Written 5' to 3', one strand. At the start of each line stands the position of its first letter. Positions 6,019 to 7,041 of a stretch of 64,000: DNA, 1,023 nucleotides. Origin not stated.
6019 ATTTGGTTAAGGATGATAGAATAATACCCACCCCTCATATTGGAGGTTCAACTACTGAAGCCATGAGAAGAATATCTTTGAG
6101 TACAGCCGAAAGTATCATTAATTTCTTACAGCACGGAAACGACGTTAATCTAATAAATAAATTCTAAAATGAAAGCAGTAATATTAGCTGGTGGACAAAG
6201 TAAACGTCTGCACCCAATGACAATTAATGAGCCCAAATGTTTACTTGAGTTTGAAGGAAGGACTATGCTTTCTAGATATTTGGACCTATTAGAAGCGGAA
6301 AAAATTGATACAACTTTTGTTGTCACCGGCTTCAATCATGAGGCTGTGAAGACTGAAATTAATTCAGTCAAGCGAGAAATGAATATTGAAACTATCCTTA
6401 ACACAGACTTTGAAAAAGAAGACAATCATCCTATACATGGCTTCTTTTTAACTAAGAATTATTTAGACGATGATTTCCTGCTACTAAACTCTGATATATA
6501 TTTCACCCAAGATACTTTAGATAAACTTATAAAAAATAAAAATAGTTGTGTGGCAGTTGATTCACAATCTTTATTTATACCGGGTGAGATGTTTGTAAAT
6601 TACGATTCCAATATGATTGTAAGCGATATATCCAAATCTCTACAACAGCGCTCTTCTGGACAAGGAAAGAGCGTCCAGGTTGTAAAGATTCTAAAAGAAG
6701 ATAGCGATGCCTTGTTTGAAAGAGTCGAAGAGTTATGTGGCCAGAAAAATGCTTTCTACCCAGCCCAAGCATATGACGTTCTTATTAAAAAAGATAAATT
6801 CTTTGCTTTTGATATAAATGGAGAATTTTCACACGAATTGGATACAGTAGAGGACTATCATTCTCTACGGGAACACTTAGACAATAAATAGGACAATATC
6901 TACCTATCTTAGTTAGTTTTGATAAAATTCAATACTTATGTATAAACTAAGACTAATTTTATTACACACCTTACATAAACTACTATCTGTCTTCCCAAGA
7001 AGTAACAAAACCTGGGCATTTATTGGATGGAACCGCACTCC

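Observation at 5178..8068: Three-gene module: 2-hydroxyacid dehydrogenase + LicC/IspD-like cytidylyltransferase + TagF-like phosphotransferase (predicted CDP-activated hydroxy-acid or polyol decoration of the glycan)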

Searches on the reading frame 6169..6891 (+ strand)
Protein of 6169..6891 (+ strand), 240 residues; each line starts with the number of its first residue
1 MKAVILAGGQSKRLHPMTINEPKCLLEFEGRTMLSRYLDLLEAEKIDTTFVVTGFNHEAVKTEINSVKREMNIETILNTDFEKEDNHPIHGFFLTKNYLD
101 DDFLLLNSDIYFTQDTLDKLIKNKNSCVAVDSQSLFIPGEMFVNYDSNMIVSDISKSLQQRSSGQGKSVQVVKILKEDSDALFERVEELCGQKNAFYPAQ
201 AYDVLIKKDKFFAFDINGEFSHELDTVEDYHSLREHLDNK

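Call 3: search_protein_families(library=pfam, proteins=[window:6169-6891:+], max_evalue=0.01)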
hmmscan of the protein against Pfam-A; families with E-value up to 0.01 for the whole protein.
window:6169-6891:+ (240 aa): 3 families
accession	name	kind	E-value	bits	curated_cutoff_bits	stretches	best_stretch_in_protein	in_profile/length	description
PF12804.13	NTP_transf_3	-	1.5e-13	51.7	27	1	3-129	1-120/160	MobA-like NTP transferase domain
PF00483.29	NTP_transferase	-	6.4e-12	46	21.2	1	2-124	1-124/245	Nucleotidyl transferase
PF20202.4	DUF6564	-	0.0032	17.6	25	1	32-135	16-123/230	Domain of unknown function (DUF6564)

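Call 4: search_protein_families(library=ncbifam, proteins=[window:6169-6891:+], max_evalue=0.01)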
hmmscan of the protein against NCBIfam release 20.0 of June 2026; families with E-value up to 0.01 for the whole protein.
window:6169-6891:+ (240 aa): 31 families (the best 25 are shown)
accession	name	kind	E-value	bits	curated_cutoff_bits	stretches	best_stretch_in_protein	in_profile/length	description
TIGR03992.1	Arch_glmU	subfamily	1.7e-19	70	292.1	1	1-132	1-129/393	bifunctional sugar-1-phosphate nucleotidylyltransferase/acetyltransferase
NF041135.1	IPPtranDIPPsyn_Thcocales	equivalog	3.5e-16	59.2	580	1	1-234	1-214/419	bifunctional L-myo-inositol-1-phosphate cytidylyltransferase/CDP-L-myo-inositol myo-inositolphosphotransferase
NF041313.1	UDPGP_AglF_Halo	equivalog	1.8e-15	57.1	400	1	1-126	1-121/234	UTP--glucose-1-phosphate uridylyltransferase AglF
NF041173.1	Sug_nt_acttase_Thmprot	equivalog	1.5e-12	47.2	600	1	1-141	1-138/405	bifunctional sugar-1-phosphate nucleotidylyltransferase/acetyltransferase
NF045665.1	NTPtran_DVU1551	equivalog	8.1e-11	41.5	315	1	1-84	1-75/359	DVU_1551 family NTP transferase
TIGR03310.1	matur_MocA_YgfJ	equivalog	2.9e-09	37.1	186.45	1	3-127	2-121/188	molybdenum cofactor cytidylyltransferase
NF045761.1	NAMPUrTaseMurU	equivalog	1.6e-08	34.7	250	1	1-119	1-117/226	N-acetylmuramate alpha-1-phosphate uridylyltransferase MurU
TIGR01173.1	glmU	equivalog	1.6e-08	33.8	366.85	1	1-129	1-123/452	bifunctional UDP-N-acetylglucosamine diphosphorylase/glucosamine-1-phosphate N-acetyltransferase GlmU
NF010940.0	PRK14360.1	equivalog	4.2e-08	32.2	602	1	4-126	5-121/452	bifunctional UDP-N-acetylglucosamine diphosphorylase/glucosamine-1-phosphate N-acetyltransferase GlmU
NF045495.1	AdoCbiPCobY_Meth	equivalog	1.4e-07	31.2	250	1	1-155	1-154/195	adenosylcobinamide-phosphate guanylyltransferase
NF049965.1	GlMnHpPGnyltfHddC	equivalog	2.1e-07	30.8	300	1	1-136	1-132/221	D-glycero-D-manno-heptose 1-phosphate guanosyltransferase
TIGR01208.1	rmlA_long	equivalog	2.1e-07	30.1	320.25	1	2-112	1-110/353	glucose-1-phosphate thymidylyltransferase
NF010932.0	PRK14352.1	equivalog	3.8e-07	29.1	611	1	3-124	9-126/488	bifunctional UDP-N-acetylglucosamine diphosphorylase/glucosamine-1-phosphate N-acetyltransferase GlmU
NF010933.0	PRK14353.1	equivalog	3.9e-07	29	505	1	2-122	7-122/453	bifunctional UDP-N-acetylglucosamine diphosphorylase/glucosamine-1-phosphate N-acetyltransferase GlmU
NF052502.1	man1P_GTase_Rv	exception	4.7e-07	29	440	1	2-79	2-80/352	mannose-1-phosphate guanylyltransferase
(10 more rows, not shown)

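Call 9: find_encoding_contigs(protein=window:6169-6891:+, flank=10000, max_places=10)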
Protein window:6169-6891:+ (240 aa): 3 contigs read that carry it; 2 places shown.
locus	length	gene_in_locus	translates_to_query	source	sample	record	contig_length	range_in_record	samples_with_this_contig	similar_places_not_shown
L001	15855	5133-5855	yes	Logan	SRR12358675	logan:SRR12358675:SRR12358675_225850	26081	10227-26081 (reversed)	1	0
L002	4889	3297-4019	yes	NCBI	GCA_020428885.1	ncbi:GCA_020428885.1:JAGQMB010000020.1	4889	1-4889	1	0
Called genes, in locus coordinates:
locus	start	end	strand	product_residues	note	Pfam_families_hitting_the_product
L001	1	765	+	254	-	?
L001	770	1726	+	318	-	PF00535:Glycos_transf_2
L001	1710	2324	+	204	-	PF13489:Methyltransf_23, PF08241:Methyltransf_11, PF08242:Methyltransf_12, PF13649:Methyltransf_25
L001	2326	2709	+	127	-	PF04138:GtrA_DPMS_TM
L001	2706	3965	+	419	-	PF01943:Polysacc_synt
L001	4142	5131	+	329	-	PF00389:2-Hacid_dh, PF02826:2-Hacid_dh_C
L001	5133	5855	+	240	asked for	PF00483:NTP_transferase, PF12804:NTP_transf_3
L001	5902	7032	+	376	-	PF04464:Glyphos_transf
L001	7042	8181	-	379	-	PF13439:Glyco_transf_4, PF13579:Glyco_trans_4_4, PF20706:GT4-conflict (faint), PF00534:Glycos_transf_1, PF13692:Glyco_trans_1_4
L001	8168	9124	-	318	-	PF00106:adh_short (faint), PF01073:3Beta_HSD, PF01370:Epimerase, PF02719:Polysacc_synt_2, PF04321:RmlD_sub_bind, PF16363:GDP_Man_Dehyd, PF07993:NAD_binding_4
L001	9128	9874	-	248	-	PF00483:NTP_transferase, PF12804:NTP_transf_3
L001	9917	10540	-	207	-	PF13489:Methyltransf_23, PF08242:Methyltransf_12 (weak), PF08241:Methyltransf_11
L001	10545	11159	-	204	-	-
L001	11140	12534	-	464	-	PF13489:Methyltransf_23 (weak), PF08241:Methyltransf_11, PF05401:NodS, PF13489:Methyltransf_23, PF13649:Methyltransf_25, PF13847:Methyltransf_31, PF08241:Methyltransf_11, PF08242:Methyltransf_12, +1 more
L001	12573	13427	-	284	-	PF03721:UDPG_MGDP_dh_N, PF00984:UDPG_MGDP_dh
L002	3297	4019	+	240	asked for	PF00483:NTP_transferase, PF12804:NTP_transf_3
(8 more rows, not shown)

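Call 10: find_homologous_proteins(query=window:6169-6888:+)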
Query window:6169-6888:+ (240 aa): 29 proteins with E <= 0.001 among 276 candidates.
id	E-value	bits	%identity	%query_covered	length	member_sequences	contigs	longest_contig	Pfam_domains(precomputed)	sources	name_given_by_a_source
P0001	3.8e-154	529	100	100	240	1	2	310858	PF00483.30,PF12804.14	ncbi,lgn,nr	ncbi:NTP transferase domain-containing protein [Candidatus Nomurabacteria bacterium]|nr:NTP transfer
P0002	1.3e-85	305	58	100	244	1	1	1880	PF00483.30,PF12804.14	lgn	-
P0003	2.8e-85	304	58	100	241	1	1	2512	PF00483.30,PF12804.14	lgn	-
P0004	3.8e-80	287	56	100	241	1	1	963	PF00483.30,PF20202.5,PF12804.14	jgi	jgi:choline kinase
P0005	6.9e-76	273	54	100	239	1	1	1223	PF00483.30,PF12804.14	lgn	-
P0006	5.2e-73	264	53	99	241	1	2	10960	PF00483.30,PF12804.14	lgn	-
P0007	1.3e-72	262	53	100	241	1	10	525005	PF00483.30,PF12804.14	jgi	jgi:choline kinase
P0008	8.3e-72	260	53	96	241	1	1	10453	PF00483.30,PF12804.14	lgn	-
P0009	6.2e-71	257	54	97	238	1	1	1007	PF00483.30,PF12804.14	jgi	jgi:choline kinase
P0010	1.5e-70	256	51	99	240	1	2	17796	PF00483.30,PF12804.14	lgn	-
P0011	6.0e-70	254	52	100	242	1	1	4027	PF00483.30,PF12804.14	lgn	-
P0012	3.6e-68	248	50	100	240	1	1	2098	PF00483.30,PF12804.14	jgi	-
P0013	1.2e-67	246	52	99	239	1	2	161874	PF00483.30,PF12804.14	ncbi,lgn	-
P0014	1.3e-67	246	50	100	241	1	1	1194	PF00483.30,PF12804.14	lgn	-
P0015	2.8e-66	242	50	99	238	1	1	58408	PF00483.30,PF12804.14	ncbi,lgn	-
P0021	2.2e-23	101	31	99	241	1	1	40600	PF00483.30,PF12804.14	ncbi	-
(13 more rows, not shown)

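Call 12: find_encoding_contigs(protein=P0007, flank=8000, max_places=3)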
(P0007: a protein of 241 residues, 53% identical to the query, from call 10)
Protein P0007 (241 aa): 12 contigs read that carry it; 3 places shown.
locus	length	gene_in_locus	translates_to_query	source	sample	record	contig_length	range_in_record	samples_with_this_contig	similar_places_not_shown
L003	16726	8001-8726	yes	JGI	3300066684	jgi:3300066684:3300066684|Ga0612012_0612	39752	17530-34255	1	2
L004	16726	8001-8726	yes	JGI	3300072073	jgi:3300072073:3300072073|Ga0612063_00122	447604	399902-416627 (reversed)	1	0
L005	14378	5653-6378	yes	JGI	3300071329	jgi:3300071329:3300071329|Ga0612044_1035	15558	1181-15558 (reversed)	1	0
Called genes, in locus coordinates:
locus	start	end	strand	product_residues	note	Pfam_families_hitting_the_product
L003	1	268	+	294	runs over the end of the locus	PF10364:NKWYS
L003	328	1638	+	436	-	PF01943:Polysacc_synt, PF13440:Polysacc_synt_3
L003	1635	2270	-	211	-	-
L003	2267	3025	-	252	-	PF02348:CTP_transf_3, PF12804:NTP_transf_3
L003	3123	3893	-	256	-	PF05050:Methyltransf_21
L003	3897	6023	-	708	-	PF01408:GFO_IDH_MocA, PF22725:GFO_IDH_MocA_C3 (weak), PF00389:2-Hacid_dh, PF02826:2-Hacid_dh_C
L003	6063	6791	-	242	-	-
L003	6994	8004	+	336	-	PF00389:2-Hacid_dh, PF02826:2-Hacid_dh_C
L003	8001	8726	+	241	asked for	PF00483:NTP_transferase, PF12804:NTP_transf_3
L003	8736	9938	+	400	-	PF04464:Glyphos_transf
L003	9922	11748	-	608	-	PF13522:GATase_6, PF13537:GATase_7, PF00733:Asn_synthase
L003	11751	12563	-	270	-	PF13489:Methyltransf_23, PF06325:PrmA, PF08003:Methyltransf_9, PF13847:Methyltransf_31, PF08241:Methyltransf_11, PF08242:Methyltransf_12, PF13649:Methyltransf_25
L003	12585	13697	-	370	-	PF13439:Glyco_transf_4, PF20706:GT4-conflict, PF00534:Glycos_transf_1, PF13692:Glyco_trans_1_4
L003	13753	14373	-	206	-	PF13489:Methyltransf_23 (weak), PF08242:Methyltransf_12 (weak), PF08241:Methyltransf_11, PF13847:Methyltransf_31 (faint)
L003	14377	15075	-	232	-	PF02353:CMAS (weak), PF13489:Methyltransf_23, PF07021:MetW, PF13847:Methyltransf_31, PF08241:Methyltransf_11, PF08242:Methyltransf_12, PF13649:Methyltransf_25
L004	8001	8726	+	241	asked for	PF00483:NTP_transferase, PF12804:NTP_transf_3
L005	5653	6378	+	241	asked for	PF00483:NTP_transferase, PF12804:NTP_transf_3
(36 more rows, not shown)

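Call 13: find_encoding_contigs(protein=P0013, flank=8000, max_places=2)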
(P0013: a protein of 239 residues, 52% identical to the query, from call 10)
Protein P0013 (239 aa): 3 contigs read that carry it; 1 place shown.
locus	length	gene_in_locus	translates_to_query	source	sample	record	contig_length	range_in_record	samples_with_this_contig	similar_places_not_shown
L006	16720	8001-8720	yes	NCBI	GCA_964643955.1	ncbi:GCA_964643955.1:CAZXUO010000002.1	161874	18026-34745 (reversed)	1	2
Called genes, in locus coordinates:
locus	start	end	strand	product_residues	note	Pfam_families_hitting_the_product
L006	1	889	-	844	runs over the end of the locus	PF07517:SecA_DEAD, PF01043:SecA_PP_bind, PF21090:P-loop_SecA, PF07516:SecA_SW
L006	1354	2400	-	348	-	PF01565:FAD_binding_4, PF02873:MurB_C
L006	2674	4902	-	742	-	PF04932:Wzy_C, PF07719:TPR_2 (faint), PF12895:ANAPC3 (faint), PF13181:TPR_8 (faint), PF13424:TPR_12 (faint), PF13428:TPR_14 (faint), PF14559:TPR_19 (weak), PF21033:RMD1-3 (weak), +5 more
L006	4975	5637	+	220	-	PF13489:Methyltransf_23, PF13847:Methyltransf_31, PF08241:Methyltransf_11, PF08242:Methyltransf_12, PF13649:Methyltransf_25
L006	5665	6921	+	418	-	PF01943:Polysacc_synt, PF13440:Polysacc_synt_3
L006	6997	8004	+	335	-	PF00389:2-Hacid_dh, PF02826:2-Hacid_dh_C, PF03446:NAD_binding_2 (weak)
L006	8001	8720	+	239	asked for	PF00483:NTP_transferase, PF12804:NTP_transf_3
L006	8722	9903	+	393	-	PF04464:Glyphos_transf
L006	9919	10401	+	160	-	PF00293:NUDIX, PF14815:NUDIX_4 (weak)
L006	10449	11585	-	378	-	PF13439:Glyco_transf_4, PF13579:Glyco_trans_4_4, PF00534:Glycos_transf_1, PF20706:GT4-conflict (weak), PF13692:Glyco_trans_1_4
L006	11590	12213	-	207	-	PF13489:Methyltransf_23 (weak), PF08241:Methyltransf_11, PF13847:Methyltransf_31 (weak)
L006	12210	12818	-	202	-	-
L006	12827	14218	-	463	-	PF08241:Methyltransf_11, PF05401:NodS, PF00398:RrnaAD (weak), PF13489:Methyltransf_23, PF08241:Methyltransf_11, PF08242:Methyltransf_12, PF13649:Methyltransf_25, PF13847:Methyltransf_31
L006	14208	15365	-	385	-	PF13439:Glyco_transf_4, PF13579:Glyco_trans_4_4, PF00534:Glycos_transf_1, PF13692:Glyco_trans_1_4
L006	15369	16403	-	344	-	PF20706:GT4-conflict (weak), PF00534:Glycos_transf_1, PF13692:Glyco_trans_1_4, PF13524:Glyco_trans_1_2 (faint)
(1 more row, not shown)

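Call 14: find_encoding_contigs(protein=P0021, flank=8000, max_places=2)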
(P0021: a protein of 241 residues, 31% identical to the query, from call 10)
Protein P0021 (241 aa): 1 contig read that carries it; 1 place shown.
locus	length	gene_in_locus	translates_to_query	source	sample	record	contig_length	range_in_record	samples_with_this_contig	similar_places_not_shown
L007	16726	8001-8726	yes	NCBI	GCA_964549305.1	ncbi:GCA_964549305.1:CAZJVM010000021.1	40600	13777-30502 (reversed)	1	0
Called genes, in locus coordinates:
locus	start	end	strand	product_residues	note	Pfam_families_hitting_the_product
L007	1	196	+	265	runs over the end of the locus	PF00535:Glycos_transf_2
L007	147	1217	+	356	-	PF01075:Glyco_transf_9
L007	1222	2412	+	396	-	PF13439:Glyco_transf_4, PF00534:Glycos_transf_1, PF13692:Glyco_trans_1_4, PF13524:Glyco_trans_1_2 (weak)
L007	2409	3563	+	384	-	PF13477:Glyco_trans_4_2 (weak), PF13439:Glyco_transf_4, PF13579:Glyco_trans_4_4, PF00534:Glycos_transf_1, PF13692:Glyco_trans_1_4, PF13524:Glyco_trans_1_2 (weak)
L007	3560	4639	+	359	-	PF04464:Glyphos_transf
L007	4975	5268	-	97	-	-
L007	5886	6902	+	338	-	PF05050:Methyltransf_21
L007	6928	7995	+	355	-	PF04464:Glyphos_transf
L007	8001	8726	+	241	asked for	PF00483:NTP_transferase, PF12804:NTP_transf_3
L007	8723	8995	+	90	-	PF02597:ThiS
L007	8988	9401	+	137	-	PF02391:MoaE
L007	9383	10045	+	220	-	PF00753:Lactamase_B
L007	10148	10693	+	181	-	PF01227:GTP_cyclohydroI, PF14489:QueF (weak)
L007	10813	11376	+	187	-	PF22769:DCD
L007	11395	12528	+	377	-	PF13439:Glyco_transf_4, PF13579:Glyco_trans_4_4 (weak), PF00534:Glycos_transf_1, PF13692:Glyco_trans_1_4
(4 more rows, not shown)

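Call 15: search_solved_structures(query=window:6169-6888:+, max_evalue=0.01, show_alignments=2)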
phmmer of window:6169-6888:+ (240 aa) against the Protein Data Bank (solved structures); distinct sequences matched with E-value up to 0.01: 11.
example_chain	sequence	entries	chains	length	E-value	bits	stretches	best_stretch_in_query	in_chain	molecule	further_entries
1jyk_A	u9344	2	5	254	2e-08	37.6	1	1-239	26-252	CTP:phosphocholine Cytidylyltransferase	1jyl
7whr_B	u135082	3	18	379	1.2e-07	35.1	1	1-113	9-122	Nucleotidyl transferase family protein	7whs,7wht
6pd1_A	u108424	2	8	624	3.2e-07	33.7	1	2-182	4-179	Nucleotidyl transferase/aminotransferase, class V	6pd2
7d72_K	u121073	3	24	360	1.4e-06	31.6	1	1-111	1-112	Mannose-1-phosphate guanyltransferase beta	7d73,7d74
8yre_D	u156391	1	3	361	1.1e-05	28.6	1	1-111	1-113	Mannose-1-phosphate guanylyltransferase 1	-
7x8j_A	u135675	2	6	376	1.2e-05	28.5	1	1-111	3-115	Mannose-1-phosphate guanylyltransferase 1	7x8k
8hhd_A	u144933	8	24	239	0.00052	23.2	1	1-112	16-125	Nucleotidyl transferase | N-acetylmuramate alpha-1-phosphate uridylyltransferase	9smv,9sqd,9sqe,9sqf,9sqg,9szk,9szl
4y7t_A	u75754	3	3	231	0.00054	23.1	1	1-115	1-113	Nucleotidyl transferase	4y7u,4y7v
5z09_A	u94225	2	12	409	0.0022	21.1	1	1-122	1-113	Dual sugar-1-phosphate nucleotidylyltransferase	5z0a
3rsb_A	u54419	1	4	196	0.0023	21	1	1-154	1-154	Adenosylcobinamide-phosphate guanylyltransferase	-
2mzb_A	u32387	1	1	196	0.0047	20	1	1-145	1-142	Adenosylcobinamide-phosphate guanylyltransferase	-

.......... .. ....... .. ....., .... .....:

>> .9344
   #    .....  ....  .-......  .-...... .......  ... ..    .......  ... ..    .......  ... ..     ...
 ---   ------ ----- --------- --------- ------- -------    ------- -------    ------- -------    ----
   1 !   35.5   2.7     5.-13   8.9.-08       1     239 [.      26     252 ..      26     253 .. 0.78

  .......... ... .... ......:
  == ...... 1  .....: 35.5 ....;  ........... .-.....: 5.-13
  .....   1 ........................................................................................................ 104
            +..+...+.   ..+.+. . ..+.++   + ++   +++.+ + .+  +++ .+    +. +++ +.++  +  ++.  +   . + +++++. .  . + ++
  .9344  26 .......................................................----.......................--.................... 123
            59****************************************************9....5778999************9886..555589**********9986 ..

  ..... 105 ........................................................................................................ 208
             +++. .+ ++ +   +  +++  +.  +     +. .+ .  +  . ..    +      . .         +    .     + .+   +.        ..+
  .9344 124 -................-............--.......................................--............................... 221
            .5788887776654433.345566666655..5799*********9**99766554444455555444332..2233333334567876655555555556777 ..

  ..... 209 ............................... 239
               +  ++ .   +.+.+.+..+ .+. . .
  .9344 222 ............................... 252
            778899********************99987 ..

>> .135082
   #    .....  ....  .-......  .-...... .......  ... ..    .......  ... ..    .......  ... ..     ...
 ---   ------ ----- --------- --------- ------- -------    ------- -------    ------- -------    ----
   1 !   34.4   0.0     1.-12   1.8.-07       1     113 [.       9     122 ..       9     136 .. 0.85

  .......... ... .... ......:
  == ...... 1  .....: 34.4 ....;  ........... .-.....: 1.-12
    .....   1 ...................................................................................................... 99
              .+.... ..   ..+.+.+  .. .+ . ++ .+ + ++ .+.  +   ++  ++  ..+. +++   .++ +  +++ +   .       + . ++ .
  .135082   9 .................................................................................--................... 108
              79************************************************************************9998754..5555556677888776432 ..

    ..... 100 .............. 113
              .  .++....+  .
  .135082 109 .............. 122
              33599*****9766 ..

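Call 85: fold_search(model_id=the predicted structure, library=pdb)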
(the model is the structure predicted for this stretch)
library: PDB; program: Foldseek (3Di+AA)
matches with E <= 10: 1286; with E <= 0.001: 600
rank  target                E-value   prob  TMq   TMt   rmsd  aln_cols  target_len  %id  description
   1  6pd2_C                5.0e-17  1.00  0.81  0.33   2.7       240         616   21  PntC-AEPT: fusion protein of phosphonate-specific cytidylyltransferase and 2-aminoethylphosphonate (AEP) transaminase  (released 2019-08-07)
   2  6pd2_A                1.1e-15  1.00  0.82  0.33   2.6       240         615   21  PntC-AEPT: fusion protein of phosphonate-specific cytidylyltransferase and 2-aminoethylphosphonate (AEP) transaminase  (released 2019-08-07)
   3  6pd1_B                1.5e-15  1.00  0.83  0.34   2.9       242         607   18  PntC-AEPT: fusion protein of phosphonate-specific cytidylyltransferase and 2-aminoethylphosphonate (AEP) transaminase  (released 2019-08-07)
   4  6pd2_D                1.6e-15  1.00  0.80  0.33   2.8       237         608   20  PntC-AEPT: fusion protein of phosphonate-specific cytidylyltransferase and 2-aminoethylphosphonate (AEP) transaminase  (released 2019-08-07)
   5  2xmh_D                6.2e-15  1.00  0.71  0.82   3.2       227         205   20  The X-ray structure of CTP:inositol-1-phosphate cytidylyltransferase from Archaeoglobus fulgidus (released 2011-05-04)
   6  4jd0                  7.5e-15  1.00  0.73  0.72   3.7       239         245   16  Structure of the inositol-1-phosphate CTP transferase from T. maritima. (released 2013-09-18)
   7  1jyk                  8.5e-15  1.00  0.77  0.81   3.4       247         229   19  Catalytic Mechanism of CTP:phosphocholine Cytidylyltransferase from Streptococcus pneumoniae (LicC) (released 2002-02-22)
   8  2xme_E                1.3e-14  1.00  0.71  0.82   3.3       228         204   19  The X-ray structure of CTP:inositol-1-phosphate cytidylyltransferase from Archaeoglobus fulgidus (released 2011-05-04)
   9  6pd1_A                1.6e-14  1.00  0.82  0.33   2.9       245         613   19  PntC-AEPT: fusion protein of phosphonate-specific cytidylyltransferase and 2-aminoethylphosphonate (AEP) transaminase  (released 2019-08-07)
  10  6pd1_C                1.8e-14  1.00  0.82  0.34   2.9       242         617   18  PntC-AEPT: fusion protein of phosphonate-specific cytidylyltransferase and 2-aminoethylphosphonate (AEP) transaminase  (released 2019-08-07)
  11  2xme_D                3.0e-14  1.00  0.70  0.83   3.2       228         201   19  The X-ray structure of CTP:inositol-1-phosphate cytidylyltransferase from Archaeoglobus fulgidus (released 2011-05-04)
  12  1jyl_A                3.1e-14  1.00  0.77  0.81   3.4       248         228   20  Catalytic Mechanism of CTP:phosphocholine Cytidylyltransferase from Streptococcus pneumoniae (LicC) (released 2002-02-22)
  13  4mnd                  3.4e-14  1.00  0.71  0.44   3.2       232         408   20  Crystal structure of Archaeoglobus fulgidus IPCT-DIPPS bifunctional membrane protein (released 2014-07-02)
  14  2xme_F                4.0e-14  1.00  0.72  0.82   3.2       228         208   20  The X-ray structure of CTP:inositol-1-phosphate cytidylyltransferase from Archaeoglobus fulgidus (released 2011-05-04)
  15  2xmh_A                4.6e-14  1.00  0.69  0.82   3.1       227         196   18  The X-ray structure of CTP:inositol-1-phosphate cytidylyltransferase from Archaeoglobus fulgidus (released 2011-05-04)
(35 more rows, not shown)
